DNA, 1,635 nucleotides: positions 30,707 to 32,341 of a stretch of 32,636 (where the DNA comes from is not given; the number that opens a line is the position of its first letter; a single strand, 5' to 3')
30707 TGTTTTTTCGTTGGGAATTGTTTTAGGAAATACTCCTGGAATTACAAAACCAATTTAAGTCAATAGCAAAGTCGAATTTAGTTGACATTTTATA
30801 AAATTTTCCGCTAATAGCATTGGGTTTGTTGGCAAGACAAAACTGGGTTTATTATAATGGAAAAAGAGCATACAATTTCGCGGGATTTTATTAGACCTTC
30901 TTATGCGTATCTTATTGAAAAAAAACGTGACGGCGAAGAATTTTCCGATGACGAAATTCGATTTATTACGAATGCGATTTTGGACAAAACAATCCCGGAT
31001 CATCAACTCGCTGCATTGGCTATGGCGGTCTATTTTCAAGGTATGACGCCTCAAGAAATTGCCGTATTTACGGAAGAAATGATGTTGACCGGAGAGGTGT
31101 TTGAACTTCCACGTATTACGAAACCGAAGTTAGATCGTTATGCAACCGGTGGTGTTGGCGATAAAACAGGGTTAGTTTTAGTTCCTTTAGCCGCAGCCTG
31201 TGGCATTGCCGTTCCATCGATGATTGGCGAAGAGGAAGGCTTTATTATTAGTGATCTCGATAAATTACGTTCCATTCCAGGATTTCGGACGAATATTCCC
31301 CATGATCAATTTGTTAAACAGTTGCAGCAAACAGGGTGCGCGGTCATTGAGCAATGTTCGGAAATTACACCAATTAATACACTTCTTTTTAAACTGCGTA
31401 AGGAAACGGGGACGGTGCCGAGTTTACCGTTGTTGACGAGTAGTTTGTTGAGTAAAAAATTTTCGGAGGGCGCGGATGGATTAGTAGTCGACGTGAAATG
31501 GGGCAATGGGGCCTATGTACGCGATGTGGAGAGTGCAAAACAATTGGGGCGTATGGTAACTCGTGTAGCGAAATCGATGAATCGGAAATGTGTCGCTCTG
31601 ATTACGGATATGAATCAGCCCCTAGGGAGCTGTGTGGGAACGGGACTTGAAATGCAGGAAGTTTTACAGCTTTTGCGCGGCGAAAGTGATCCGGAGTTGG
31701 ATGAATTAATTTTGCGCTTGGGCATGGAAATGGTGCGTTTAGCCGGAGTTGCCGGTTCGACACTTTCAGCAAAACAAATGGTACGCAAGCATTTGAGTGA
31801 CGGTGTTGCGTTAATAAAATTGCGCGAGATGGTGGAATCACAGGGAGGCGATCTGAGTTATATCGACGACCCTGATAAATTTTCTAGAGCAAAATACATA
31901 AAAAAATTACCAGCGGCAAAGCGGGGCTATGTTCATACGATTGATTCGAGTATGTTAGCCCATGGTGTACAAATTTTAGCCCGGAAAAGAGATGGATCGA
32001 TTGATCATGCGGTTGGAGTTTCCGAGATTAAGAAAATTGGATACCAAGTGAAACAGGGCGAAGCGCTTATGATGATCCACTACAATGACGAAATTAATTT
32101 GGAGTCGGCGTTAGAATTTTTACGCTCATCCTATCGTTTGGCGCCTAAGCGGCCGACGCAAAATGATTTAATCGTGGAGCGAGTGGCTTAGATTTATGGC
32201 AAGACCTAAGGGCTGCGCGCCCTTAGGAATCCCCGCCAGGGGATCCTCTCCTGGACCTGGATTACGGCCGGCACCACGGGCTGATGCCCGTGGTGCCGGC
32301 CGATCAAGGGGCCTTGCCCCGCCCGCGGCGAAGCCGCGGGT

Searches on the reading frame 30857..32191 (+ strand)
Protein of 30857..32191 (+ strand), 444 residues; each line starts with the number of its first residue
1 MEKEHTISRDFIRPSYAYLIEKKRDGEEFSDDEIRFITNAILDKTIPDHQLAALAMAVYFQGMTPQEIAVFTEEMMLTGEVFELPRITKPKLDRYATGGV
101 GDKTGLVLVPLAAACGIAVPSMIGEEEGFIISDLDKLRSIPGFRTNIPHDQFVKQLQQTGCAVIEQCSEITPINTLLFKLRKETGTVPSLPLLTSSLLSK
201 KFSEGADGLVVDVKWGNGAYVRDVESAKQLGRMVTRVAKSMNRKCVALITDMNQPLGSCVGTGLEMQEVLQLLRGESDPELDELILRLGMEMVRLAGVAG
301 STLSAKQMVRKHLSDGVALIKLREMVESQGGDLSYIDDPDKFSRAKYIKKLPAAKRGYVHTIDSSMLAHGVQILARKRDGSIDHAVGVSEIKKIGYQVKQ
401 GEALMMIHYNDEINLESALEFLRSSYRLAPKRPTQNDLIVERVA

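Call 46: search_protein_families(library=pfam, proteins=[window:30857-32191:+], max_evalue=0.001)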
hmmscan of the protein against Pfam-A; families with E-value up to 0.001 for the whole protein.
window:30857-32191:+ (444 aa): 3 families
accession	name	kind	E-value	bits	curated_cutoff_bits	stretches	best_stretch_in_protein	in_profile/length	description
PF02885.22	Glycos_trans_3N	-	1.6e-19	69.9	26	1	19-76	3-60/63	Glycosyl transferase family, helical bundle domain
PF00591.27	Glycos_transf_3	-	2.5e-19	70.4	27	1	90-319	3-253/253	Glycosyl transferase family, a/b domain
PF07831.19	PYNP_C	-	1.2e-10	41.4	27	1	378-428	24-74/75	Pyrimidine nucleoside phosphorylase C-terminal domain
